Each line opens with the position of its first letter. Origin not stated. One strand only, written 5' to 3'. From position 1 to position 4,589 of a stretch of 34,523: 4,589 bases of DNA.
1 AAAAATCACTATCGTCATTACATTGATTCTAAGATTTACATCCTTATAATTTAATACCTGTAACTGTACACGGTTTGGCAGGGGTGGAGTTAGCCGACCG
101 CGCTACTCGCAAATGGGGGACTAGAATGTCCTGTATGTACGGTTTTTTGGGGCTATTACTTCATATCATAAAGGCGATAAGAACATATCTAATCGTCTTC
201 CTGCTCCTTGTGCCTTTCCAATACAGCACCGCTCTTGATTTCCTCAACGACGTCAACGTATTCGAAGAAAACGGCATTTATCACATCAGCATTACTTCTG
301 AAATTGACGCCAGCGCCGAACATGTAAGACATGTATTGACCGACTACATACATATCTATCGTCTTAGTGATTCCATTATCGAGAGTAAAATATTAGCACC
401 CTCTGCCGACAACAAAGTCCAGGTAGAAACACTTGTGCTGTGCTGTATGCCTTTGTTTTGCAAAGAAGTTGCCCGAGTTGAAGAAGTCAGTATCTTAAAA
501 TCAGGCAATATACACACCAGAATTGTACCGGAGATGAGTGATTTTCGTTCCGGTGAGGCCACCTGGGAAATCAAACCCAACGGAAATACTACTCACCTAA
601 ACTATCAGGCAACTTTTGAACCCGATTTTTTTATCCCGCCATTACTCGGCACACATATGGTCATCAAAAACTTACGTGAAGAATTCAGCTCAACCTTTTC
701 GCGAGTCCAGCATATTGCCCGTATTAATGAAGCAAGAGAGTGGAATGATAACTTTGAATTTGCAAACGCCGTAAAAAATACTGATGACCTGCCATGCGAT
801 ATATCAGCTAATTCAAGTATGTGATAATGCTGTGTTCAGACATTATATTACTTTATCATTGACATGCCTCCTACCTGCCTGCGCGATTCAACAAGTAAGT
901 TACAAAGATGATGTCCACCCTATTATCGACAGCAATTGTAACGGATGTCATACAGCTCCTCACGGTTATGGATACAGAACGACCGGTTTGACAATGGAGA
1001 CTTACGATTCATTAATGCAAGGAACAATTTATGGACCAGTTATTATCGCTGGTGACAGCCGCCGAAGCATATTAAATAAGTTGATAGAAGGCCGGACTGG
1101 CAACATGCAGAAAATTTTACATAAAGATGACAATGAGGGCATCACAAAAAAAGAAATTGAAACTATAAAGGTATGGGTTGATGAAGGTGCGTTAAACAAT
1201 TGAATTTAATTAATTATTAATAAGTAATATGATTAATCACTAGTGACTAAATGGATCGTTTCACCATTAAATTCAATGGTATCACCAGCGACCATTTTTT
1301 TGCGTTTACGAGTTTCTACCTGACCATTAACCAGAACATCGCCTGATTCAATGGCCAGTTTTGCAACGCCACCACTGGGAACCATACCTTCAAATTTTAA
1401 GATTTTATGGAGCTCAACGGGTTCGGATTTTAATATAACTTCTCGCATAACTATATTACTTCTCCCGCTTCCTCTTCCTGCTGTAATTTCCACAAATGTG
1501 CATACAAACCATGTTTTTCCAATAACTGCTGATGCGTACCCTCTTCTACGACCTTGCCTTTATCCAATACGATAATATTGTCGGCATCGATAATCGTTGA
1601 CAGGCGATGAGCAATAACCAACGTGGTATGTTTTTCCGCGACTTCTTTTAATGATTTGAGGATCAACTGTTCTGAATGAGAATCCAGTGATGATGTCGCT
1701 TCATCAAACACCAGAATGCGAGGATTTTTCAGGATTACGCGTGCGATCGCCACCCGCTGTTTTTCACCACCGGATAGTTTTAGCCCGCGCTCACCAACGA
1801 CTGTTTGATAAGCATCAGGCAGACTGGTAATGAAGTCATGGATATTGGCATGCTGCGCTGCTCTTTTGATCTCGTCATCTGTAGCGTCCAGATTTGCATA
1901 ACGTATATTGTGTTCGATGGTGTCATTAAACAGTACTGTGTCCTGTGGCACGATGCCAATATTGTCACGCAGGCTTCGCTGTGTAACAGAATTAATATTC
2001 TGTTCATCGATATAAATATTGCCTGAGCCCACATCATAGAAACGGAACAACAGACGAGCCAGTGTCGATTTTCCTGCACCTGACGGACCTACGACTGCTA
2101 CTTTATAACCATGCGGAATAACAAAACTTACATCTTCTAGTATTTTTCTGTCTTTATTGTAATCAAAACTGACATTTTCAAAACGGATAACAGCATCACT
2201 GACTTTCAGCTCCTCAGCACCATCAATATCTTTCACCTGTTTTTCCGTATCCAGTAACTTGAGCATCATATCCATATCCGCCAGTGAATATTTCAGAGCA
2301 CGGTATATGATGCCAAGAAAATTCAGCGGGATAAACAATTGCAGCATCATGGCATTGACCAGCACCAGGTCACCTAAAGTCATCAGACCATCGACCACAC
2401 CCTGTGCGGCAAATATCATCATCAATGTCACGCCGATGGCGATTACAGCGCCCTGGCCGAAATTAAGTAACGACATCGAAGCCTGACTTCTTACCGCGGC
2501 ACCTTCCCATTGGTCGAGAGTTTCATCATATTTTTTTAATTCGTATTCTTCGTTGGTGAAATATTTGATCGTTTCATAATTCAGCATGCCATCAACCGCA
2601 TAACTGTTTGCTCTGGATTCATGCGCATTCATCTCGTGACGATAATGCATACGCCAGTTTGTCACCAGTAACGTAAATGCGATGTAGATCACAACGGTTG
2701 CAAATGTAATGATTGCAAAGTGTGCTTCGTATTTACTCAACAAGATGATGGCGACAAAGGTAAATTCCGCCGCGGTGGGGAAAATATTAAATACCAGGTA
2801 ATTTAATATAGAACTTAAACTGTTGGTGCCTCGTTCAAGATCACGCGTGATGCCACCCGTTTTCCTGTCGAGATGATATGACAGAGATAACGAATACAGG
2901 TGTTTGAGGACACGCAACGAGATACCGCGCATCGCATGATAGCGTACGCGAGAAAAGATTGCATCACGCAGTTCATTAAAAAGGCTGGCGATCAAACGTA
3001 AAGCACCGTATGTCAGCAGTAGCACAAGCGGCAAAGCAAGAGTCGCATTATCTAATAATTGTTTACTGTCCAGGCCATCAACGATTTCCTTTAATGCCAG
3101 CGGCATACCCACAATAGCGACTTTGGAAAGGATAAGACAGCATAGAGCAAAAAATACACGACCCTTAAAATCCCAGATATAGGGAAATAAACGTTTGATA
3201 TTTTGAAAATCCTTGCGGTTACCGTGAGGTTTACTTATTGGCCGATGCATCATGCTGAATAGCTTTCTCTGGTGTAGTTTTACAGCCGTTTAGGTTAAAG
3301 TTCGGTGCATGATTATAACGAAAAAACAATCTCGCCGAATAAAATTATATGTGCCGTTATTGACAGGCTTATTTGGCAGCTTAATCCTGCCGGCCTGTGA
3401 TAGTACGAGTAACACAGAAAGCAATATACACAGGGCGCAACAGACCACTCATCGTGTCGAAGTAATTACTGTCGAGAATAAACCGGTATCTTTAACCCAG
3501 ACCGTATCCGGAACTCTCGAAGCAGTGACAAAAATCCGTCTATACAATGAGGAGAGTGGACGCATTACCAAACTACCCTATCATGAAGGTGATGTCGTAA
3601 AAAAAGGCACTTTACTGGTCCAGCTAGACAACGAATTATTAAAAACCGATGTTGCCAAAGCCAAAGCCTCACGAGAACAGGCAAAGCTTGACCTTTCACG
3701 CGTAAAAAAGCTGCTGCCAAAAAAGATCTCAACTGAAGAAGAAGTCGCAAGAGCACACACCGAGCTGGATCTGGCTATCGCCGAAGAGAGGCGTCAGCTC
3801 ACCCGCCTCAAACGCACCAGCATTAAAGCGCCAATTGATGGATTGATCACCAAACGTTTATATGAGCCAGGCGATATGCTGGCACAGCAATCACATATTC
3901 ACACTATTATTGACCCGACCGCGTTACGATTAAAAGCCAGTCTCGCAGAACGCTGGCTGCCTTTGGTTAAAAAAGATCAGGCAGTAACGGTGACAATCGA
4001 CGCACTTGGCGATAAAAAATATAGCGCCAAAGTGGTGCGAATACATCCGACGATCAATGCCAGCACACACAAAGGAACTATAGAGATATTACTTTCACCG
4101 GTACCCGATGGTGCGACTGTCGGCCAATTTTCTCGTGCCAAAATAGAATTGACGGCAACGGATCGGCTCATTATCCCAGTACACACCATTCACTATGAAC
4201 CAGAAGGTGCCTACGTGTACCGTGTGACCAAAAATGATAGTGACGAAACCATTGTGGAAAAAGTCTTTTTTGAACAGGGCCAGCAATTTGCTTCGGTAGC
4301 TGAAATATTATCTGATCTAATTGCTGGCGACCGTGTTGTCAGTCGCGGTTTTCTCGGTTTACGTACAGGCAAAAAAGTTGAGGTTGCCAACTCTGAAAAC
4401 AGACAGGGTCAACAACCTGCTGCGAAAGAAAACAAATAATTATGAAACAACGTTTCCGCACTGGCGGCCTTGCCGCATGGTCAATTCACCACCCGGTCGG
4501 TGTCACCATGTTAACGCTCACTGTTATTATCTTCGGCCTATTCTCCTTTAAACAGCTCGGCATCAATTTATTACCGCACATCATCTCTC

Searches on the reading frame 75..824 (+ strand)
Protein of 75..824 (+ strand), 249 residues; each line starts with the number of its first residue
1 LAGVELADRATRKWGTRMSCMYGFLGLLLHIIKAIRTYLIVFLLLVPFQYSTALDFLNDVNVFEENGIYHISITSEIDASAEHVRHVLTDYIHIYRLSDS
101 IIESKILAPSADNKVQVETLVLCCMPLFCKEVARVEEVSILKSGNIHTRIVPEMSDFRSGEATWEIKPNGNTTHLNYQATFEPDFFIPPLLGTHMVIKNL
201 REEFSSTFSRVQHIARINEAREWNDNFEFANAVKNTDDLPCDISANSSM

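Call 20: search_protein_families(library=ncbifam, proteins=[window:75-824:+], max_evalue=0.001)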
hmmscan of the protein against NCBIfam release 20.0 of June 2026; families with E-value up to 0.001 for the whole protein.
window:75-824:+ (249 aa): 0 families

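Call 82: search_protein_families(library=pfam, proteins=[window:75-824:+], max_evalue=0.00001)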
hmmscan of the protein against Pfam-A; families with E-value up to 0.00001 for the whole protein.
window:75-824:+ (249 aa): 1 family
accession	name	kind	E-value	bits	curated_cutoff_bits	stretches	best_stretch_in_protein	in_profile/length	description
PF10604.15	Polyketide_cyc2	-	1.8e-07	32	27.4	1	70-198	3-124/142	Polyketide cyclase / dehydrase and lipid transport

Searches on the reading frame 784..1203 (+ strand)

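Call 20: search_protein_families(library=ncbifam, proteins=[window:784-1203:+], max_evalue=0.001)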
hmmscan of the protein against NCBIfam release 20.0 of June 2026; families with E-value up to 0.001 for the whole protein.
window:784-1203:+ (139 aa): 0 families

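Call 82: search_protein_families(library=pfam, proteins=[window:784-1203:+], max_evalue=0.00001)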
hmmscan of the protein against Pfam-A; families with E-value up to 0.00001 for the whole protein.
window:784-1203:+ (139 aa): 1 family
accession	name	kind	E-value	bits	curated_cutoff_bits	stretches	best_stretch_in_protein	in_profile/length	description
PF22297.1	PccH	-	9.9e-08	32.6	24.4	1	40-138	2-108/133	PccH Cytochrome c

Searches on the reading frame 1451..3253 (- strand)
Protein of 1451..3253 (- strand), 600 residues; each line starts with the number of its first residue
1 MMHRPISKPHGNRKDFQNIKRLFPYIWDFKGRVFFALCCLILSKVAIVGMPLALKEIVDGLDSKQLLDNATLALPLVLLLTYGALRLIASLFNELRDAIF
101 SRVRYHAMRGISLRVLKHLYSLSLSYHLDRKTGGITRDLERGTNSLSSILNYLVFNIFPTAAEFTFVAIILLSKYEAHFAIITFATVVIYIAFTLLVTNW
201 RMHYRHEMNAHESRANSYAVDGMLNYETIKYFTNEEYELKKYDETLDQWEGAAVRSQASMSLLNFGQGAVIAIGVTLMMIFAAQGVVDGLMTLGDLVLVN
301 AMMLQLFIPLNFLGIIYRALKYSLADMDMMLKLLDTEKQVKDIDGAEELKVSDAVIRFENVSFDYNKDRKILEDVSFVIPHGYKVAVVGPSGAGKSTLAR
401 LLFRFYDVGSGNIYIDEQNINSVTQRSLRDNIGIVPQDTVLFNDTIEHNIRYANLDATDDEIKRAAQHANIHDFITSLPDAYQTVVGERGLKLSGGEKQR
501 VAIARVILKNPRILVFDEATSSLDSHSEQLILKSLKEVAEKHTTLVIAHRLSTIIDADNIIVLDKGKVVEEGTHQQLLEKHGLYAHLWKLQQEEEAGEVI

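Call 20: search_protein_families(library=ncbifam, proteins=[window:1451-3253:-], max_evalue=0.001)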
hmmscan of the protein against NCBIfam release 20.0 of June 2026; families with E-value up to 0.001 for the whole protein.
window:1451-3253:- (600 aa): 189 families (the best 25 are shown)
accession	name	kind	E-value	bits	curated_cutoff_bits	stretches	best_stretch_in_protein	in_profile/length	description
TIGR02203.1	MsbA_lipidA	equivalog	1.4e-119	400.2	602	1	20-593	3-571/572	lipid A export permease/ATP-binding protein MsbA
TIGR02204.1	MsbA_rel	hypoth_equivalog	3.6e-113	379.2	780.4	1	16-591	3-575/576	ABC transporter, permease/ATP-binding protein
NF010178.0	PRK13657.1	equivalog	3.9e-106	355.8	733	1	36-591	25-570/588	glucan ABC transporter ATP-binding protein/ permease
NF045513.1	HepA_fam_ABC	equivalog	1.8e-104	350.4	725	1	88-591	107-606/610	heterocyst formation ABC transporter subunit HepA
TIGR01846.1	type_I_sec_HlyB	subfamily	1.5e-103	347.5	725.55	1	39-592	148-693/694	type I secretion system permease/ATPase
TIGR00958.1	3a01208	subfamily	7.3e-99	332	874.6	1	11-587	141-710/711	antigen peptide transporter 2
NF008381.0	PRK11176.1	equivalog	2.6e-98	329.9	867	1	14-592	8-580/582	lipid A ABC transporter ATP-binding protein/permease MsbA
TIGR03796.1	NHLM_micro_ABC1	equivalog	4.3e-95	319.4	853.3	1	50-587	173-708/710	NHLP family bacteriocin export ABC transporter peptidase/permease/ATPase subunit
NF052233.1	CphA_assoc_ABC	equivalog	2.7e-89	300.5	880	1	82-595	236-747/766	cyanophycin metabolism-associated ABC transporter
TIGR03375.1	type_I_sec_LssB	subfamily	2.5e-84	283.9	693.1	1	94-580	207-691/696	type I secretion system permease/ATPase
TIGR01192.1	chvA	subfamily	3.6e-84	283.4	585.4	1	16-589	4-568/585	glucan export ABC transporter ATP-binding protein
TIGR03797.1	NHLM_micro_ABC2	equivalog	6.9e-81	272.7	709.4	1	76-591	176-685/686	NHLP bacteriocin export ABC transporter permease/ATPase subunit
TIGR01193.1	bacteriocin_ABC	subfamily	1.4e-80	271.8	523.85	1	16-588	141-706/708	peptide cleavage/export ABC transporter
TIGR02857.1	CydD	equivalog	3.4e-78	263.9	435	1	34-563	6-529/529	thiol reductant ABC exporter subunit CydD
NF008056.1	PRK10790.1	equivalog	2.6e-76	257.4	746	1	14-595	6-579/584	SmdB family multidrug efflux ABC transporter permease/ATP-binding protein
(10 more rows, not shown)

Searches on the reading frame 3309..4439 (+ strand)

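Call 20: search_protein_families(library=ncbifam, proteins=[window:3309-4439:+], max_evalue=0.001)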
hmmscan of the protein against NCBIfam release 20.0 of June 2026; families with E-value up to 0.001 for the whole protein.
window:3309-4439:+ (376 aa): 22 families
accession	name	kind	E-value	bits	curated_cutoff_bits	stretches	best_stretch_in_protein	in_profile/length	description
TIGR01730.1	RND_mfp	subfamily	8.8e-53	179.3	94.9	1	50-359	1-321/322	efflux RND transporter periplasmic adaptor subunit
TIGR00999.1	8a0102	subfamily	2.8e-26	92.2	319.3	1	94-348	1-267/271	CzcB/NccB family metal efflux transporter periplasmic adaptor subunit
NF002939.0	PRK03598.1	equivalog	6e-20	71.7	393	2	142-249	177-284/332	secretion protein HlyD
TIGR00998.1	8a0101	subfamily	6.8e-20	71.3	390.8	2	125-248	160-284/334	EmrA/EmrK family multidrug efflux transporter periplasmic adaptor subunit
NF007785.0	PRK10476.1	equivalog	1.3e-15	57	376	2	57-162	31-139/347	multidrug transporter subunit MdtN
NF007132.1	PRK09578.1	equivalog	9.1e-14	51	512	1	35-149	25-146/396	MexX/AxyX family multidrug efflux RND transporter periplasmic adaptor subunit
NF008589.1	PRK11556.1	equivalog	1.3e-13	50.6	391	1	33-362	42-390/392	MdtA/MuxA family multidrug efflux RND transporter periplasmic adaptor subunit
NF045904.1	RND-peri-MexE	equivalog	1.5e-13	50.5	714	1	21-192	14-194/390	multidrug efflux RND transporter periplasmic adaptor subunit MexE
NF033138.2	RND-peri-MexC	equivalog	2.8e-13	49.8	625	1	25-361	17-373/375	MexC family multidrug efflux RND transporter periplasmic adaptor subunit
NF011604.1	PRK15030.1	equivalog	4e-13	49.1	765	1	21-372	16-388/397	multidrug efflux RND transporter periplasmic adaptor subunit AcrA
NF011715.0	PRK15136.1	equivalog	5.1e-12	45.1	563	1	153-244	199-291/390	multidrug efflux MFS transporter periplasmic adaptor subunit EmrA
NF000272.2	OqxA_adapt_sub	exception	1.7e-11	43.7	835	1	12-192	9-198/391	multidrug efflux RND transporter periplasmic adaptor subunit OqxA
NF007362.0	PRK09859.1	equivalog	2e-11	43.7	738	1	8-130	2-116/385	multidrug transporter subunit MdtE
NF007303.0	PRK09783.1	subfamily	8.5e-10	37.6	390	1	168-353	213-394/414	copper/silver efflux system membrane fusion protein CusB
TIGR01843.1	type_I_hlyD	subfamily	9.1e-10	38.1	208.65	1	82-136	50-104/422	HlyD family type I secretion periplasmic adaptor subunit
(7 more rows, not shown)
